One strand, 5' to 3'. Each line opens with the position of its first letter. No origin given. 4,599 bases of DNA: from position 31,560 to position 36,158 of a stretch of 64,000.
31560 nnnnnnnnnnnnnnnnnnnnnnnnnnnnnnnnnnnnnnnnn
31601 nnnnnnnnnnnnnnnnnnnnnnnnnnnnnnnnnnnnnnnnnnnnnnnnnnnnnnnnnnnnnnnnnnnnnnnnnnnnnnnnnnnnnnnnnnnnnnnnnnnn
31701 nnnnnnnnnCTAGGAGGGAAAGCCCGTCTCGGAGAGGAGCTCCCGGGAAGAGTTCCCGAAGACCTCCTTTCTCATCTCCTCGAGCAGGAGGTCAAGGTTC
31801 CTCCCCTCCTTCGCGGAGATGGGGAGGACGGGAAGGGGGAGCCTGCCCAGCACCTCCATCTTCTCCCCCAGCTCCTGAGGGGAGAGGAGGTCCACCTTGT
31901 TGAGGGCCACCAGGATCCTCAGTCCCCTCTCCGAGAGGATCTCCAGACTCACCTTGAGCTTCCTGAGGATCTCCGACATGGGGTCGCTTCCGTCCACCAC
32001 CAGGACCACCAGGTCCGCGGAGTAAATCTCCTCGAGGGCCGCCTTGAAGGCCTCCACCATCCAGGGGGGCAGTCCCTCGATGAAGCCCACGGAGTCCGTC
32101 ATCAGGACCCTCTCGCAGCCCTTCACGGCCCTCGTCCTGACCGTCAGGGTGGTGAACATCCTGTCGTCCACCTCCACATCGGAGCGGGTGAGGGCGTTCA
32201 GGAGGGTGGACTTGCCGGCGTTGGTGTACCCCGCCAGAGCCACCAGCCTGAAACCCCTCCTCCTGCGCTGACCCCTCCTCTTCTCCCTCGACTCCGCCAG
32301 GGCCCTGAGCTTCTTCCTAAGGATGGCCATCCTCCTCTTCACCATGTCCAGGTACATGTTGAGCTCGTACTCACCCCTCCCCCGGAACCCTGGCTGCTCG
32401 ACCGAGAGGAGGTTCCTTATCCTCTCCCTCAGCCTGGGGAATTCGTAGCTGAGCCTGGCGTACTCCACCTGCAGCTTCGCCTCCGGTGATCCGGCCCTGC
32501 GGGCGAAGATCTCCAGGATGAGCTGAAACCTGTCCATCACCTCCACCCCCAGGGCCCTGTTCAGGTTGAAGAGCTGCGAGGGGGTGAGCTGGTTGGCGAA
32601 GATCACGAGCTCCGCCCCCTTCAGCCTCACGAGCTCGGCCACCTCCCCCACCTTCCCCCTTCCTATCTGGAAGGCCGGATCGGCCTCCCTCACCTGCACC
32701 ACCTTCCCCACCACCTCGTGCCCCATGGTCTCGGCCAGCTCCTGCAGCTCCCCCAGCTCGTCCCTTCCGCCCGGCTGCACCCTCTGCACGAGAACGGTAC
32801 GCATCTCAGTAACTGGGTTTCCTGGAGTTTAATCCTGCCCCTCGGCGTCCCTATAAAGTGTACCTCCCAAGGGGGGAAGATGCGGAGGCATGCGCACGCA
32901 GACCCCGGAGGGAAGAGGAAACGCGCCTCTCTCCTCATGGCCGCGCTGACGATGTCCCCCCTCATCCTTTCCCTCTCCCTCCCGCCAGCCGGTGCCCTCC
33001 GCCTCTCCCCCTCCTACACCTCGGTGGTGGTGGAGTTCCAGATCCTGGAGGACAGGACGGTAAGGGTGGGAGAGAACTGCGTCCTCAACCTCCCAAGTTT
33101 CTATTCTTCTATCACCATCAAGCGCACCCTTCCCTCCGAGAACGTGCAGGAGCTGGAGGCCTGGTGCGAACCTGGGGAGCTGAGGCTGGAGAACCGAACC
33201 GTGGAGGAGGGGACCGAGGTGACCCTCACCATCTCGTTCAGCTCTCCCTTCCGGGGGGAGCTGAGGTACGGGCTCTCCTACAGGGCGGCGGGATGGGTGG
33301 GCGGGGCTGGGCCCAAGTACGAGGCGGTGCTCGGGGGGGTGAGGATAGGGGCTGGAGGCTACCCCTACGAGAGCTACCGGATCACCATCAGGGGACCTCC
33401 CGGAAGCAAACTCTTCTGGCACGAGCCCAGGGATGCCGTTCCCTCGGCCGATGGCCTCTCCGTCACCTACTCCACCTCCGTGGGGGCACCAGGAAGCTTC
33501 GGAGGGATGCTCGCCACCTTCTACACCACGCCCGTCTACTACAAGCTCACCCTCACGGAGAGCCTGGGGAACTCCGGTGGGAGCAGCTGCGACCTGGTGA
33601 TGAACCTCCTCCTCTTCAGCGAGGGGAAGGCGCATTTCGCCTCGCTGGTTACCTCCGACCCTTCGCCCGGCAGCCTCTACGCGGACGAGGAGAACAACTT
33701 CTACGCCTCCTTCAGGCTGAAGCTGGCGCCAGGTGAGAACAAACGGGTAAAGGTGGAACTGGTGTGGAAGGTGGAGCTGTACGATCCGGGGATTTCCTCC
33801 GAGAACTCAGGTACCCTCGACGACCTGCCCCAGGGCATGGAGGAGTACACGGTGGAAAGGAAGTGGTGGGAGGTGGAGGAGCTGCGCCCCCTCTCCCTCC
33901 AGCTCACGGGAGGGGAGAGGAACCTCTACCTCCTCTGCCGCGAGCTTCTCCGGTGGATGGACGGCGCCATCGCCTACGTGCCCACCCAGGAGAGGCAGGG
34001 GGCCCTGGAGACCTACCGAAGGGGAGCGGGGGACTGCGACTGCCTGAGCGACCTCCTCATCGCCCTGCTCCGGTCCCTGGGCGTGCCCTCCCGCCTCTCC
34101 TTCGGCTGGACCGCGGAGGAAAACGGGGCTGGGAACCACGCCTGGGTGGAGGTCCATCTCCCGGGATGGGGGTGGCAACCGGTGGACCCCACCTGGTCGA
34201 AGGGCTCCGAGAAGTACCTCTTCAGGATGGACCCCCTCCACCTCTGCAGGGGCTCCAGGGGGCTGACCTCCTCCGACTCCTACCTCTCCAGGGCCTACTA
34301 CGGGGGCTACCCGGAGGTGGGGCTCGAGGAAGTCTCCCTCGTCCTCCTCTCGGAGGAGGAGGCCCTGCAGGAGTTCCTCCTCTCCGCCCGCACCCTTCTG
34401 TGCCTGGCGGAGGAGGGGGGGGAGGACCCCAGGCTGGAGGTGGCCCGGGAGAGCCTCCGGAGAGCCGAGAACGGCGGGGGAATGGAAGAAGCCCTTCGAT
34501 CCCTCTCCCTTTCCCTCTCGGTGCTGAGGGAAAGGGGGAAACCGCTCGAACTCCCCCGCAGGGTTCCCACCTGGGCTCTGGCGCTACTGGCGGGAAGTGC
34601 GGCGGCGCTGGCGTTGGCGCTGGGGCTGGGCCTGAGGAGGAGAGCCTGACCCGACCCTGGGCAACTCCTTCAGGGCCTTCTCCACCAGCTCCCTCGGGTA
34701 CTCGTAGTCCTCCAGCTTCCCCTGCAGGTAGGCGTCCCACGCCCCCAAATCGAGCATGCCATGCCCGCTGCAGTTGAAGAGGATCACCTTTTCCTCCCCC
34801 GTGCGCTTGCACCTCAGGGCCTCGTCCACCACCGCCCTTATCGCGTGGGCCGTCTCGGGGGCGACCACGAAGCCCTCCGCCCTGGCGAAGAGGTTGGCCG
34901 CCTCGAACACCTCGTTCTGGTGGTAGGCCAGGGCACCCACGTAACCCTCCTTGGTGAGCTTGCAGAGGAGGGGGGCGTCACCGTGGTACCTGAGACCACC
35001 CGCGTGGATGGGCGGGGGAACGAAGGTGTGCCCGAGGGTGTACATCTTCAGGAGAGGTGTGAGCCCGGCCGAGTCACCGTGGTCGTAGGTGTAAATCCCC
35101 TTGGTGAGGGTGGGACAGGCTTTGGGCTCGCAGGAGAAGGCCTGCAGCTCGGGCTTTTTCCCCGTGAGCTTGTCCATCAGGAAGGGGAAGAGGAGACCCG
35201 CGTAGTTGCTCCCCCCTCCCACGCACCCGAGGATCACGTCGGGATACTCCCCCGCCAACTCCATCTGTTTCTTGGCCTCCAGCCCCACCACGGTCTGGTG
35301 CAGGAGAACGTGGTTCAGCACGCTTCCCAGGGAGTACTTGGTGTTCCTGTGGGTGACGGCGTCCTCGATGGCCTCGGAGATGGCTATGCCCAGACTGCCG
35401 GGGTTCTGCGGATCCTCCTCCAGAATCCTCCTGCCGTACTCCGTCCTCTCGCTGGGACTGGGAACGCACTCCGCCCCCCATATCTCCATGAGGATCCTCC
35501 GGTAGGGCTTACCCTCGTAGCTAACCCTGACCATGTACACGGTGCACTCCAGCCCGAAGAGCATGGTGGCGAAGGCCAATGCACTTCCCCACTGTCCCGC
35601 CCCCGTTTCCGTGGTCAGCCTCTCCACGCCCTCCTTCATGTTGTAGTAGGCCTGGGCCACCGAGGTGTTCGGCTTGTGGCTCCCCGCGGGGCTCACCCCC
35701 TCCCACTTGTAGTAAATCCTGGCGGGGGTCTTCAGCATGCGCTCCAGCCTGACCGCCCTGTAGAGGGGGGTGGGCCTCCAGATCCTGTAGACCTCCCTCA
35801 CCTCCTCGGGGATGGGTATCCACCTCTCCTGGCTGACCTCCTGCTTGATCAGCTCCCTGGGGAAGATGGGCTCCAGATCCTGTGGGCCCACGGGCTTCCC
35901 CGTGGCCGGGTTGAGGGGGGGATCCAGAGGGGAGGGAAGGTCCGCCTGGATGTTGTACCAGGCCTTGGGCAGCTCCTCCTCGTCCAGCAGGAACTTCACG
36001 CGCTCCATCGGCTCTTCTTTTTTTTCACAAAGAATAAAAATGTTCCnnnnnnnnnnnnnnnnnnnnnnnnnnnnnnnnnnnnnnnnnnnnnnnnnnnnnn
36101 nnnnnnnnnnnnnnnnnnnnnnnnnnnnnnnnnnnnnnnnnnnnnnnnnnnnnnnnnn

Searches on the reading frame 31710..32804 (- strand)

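Call 3: search_protein_families(library=pfam, proteins=[window:31710-32804:-], max_evalue=0.01)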
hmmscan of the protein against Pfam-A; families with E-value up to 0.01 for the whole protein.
window:31710-32804:- (364 aa): 10 families
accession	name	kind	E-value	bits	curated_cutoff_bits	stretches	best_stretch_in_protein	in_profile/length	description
PF13167.11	GTP-bdg_N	-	2.5e-28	98.9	25.4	1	15-101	2-89/89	GTP-binding GTPase N-terminal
PF01926.29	MMR_HSR1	-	3.4e-19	69.5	21.9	1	188-303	2-113/113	50S ribosome-binding GTPase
PF16360.10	GTP-bdg_M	-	1.9e-17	64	29.5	1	103-180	1-79/79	GTP-binding GTPase Middle Region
PF02421.24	FeoB_N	-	3e-11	43.5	27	1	188-343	3-155/156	Ferrous iron transport protein B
PF03193.22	RsgA_GTPase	-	2.7e-09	37.5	30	1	264-348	24-108/174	RsgA GTPase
PF00009.33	GTP_EFTU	-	8.3e-09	35.7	26.5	1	261-345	91-183/188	Elongation factor Tu GTP binding domain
PF00025.27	Arf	-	0.00022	21.2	22.3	1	182-317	12-141/174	ADP-ribosylation factor family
PF16897.10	MMR_HSR1_Xtn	-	0.00023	21.5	35.2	1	296-346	57-102/106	C-terminal region of MMR_HSR1 domain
PF00350.29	Dynamin_N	-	0.00054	20.5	27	1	188-219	1-32/168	Dynamin family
PF13401.12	AAA_22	-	0.0033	18.2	27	0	186-298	6-119/130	AAA domain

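Call 4: search_protein_families(library=ncbifam, proteins=[window:31710-32804:-], max_evalue=0.01)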
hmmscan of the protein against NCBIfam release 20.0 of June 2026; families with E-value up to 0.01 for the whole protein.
window:31710-32804:- (364 aa): 27 families (the best 25 are shown)
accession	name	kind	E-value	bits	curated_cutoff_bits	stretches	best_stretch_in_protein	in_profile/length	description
TIGR03156.1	GTP_HflX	equivalog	2.9e-90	302.7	216.75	1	14-347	16-350/351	GTPase HflX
NF008280.0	PRK11058.1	equivalog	9e-55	186.2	441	1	9-349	19-362/426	ribosome rescue GTPase HflX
NF003661.0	PRK05291.1-3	equivalog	2e-15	57.1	380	1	152-348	186-370/448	tRNA uridine-5-carboxymethylaminomethyl(34) synthesis GTPase MnmE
NF000908.1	PRK00089.1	equivalog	7.5e-15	55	237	1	187-348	5-167/291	GTPase Era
TIGR03594.1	GTPase_EngA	equivalog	1.1e-13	51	306.7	1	187-348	2-160/432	ribosome biogenesis GTPase Der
NF008956.1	PRK12299.1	equivalog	3.9e-12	45.8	300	1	188-347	161-324/327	GTPase ObgE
TIGR02729.1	Obg_CgtA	equivalog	1.8e-11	43.6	280.25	1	188-347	160-327/329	Obg family GTPase CgtA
TIGR00231.1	small_GTP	domain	2.7e-11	43.5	42.5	1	188-345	6-163/164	GTP-binding protein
TIGR00437.1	feoB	equivalog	3.3e-11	42.6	315.65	1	192-346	1-152/594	ferrous iron transport protein B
TIGR00436.1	era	equivalog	4.1e-11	42.8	116.25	1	188-348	3-163/270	GTPase Era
TIGR03918.1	GTP_HydF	equivalog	6.1e-11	41.8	325.55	1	187-351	9-170/392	[FeFe] hydrogenase H-cluster maturation GTPase HydF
NF008955.0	PRK12297.1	equivalog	1.1e-10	41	406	1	188-349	162-329/429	GTPase ObgE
TIGR00450.1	mnmE_trmE_thdF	equivalog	2.8e-09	36.6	252.6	1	153-314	180-330/446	tRNA uridine-5-carboxymethylaminomethyl(34) synthesis GTPase MnmE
NF002828.0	PRK03003.1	equivalog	7.5e-09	34.7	631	1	161-346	192-381/477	ribosome biogenesis GTPase Der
TIGR03596.1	GTPase_YlqF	equivalog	2.4e-08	33.7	208.2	1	158-238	90-170/276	ribosome biogenesis GTPase YlqF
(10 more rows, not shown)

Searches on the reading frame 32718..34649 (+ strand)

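Call 22: search_protein_families(library=pfam, proteins=[window:32718-34649:+], max_evalue=0.0001)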
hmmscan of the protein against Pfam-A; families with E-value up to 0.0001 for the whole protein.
window:32718-34649:+ (643 aa): 1 family
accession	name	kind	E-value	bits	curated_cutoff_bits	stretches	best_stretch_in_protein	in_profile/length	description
PF01841.26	Transglut_core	-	5.1e-18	65.8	23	1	393-491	4-108/108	Transglutaminase-like superfamily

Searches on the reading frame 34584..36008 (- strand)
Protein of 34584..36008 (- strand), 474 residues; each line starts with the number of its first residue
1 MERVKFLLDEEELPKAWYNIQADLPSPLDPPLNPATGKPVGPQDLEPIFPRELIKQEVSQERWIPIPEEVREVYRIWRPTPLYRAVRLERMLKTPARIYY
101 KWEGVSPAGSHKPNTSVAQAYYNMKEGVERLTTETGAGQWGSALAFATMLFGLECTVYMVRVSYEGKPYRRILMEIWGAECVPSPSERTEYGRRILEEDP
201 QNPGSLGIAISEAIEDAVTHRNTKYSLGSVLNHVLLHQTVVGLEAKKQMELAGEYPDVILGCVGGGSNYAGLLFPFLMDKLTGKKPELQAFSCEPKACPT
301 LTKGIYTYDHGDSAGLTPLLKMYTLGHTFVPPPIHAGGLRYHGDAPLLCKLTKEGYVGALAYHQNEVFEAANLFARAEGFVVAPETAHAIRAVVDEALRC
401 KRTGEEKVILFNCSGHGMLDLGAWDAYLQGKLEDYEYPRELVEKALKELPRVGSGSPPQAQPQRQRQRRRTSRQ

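Call 22: search_protein_families(library=pfam, proteins=[window:34584-36008:-], max_evalue=0.0001)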
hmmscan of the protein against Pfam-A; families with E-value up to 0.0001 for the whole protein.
window:34584-36008:- (474 aa): 1 family
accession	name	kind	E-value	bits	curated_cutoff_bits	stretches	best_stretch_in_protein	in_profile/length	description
PF00291.31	PALP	-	3.4e-36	125.5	35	1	77-415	5-295/295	Pyridoxal-phosphate dependent enzyme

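Call 38: search_protein_families(library=ncbifam, proteins=[window:34584-36008:-], max_evalue=0.00001)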
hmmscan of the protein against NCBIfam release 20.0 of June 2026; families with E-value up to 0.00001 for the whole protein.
window:34584-36008:- (474 aa): 9 families
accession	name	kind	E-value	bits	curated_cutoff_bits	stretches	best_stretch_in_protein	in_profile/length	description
NF009057.0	PRK12391.1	equivalog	2.1e-224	745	366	1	2-442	2-440/441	TrpB-like pyridoxal phosphate-dependent enzyme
TIGR01415.1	trpB_rel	hypoth_equivalog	3.7e-207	688.1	518.85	1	13-431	1-419/419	TrpB-like pyridoxal phosphate-dependent enzyme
NF010376.0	PRK13803.1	equivalog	1.1e-41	143.3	819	1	78-429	259-596/600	bifunctional phosphoribosylanthranilate isomerase/tryptophan synthase subunit beta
TIGR00263.1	trpB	equivalog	8.4e-40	137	392.45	1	78-421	49-378/385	tryptophan synthase subunit beta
NF010375.0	PRK13802.1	equivalog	5.2e-28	97.6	1386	1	76-428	323-676/695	bifunctional indole-3-glycerol phosphate synthase/tryptophan synthase subunit beta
NF004996.0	PRK06381.1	equivalog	3.2e-13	49.4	266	1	79-183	15-114/319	threonine synthase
NF006050.0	PRK08197.1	equivalog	4.1e-11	42.3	303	0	353-414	318-379/406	threonine synthase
TIGR02079.1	THD1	equivalog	4.2e-06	25.8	440.55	0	70-162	7-97/410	threonine ammonia-lyase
NF005292.0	PRK06815.1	equivalog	8.5e-06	25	371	0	76-161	18-101/320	threonine/serine dehydratase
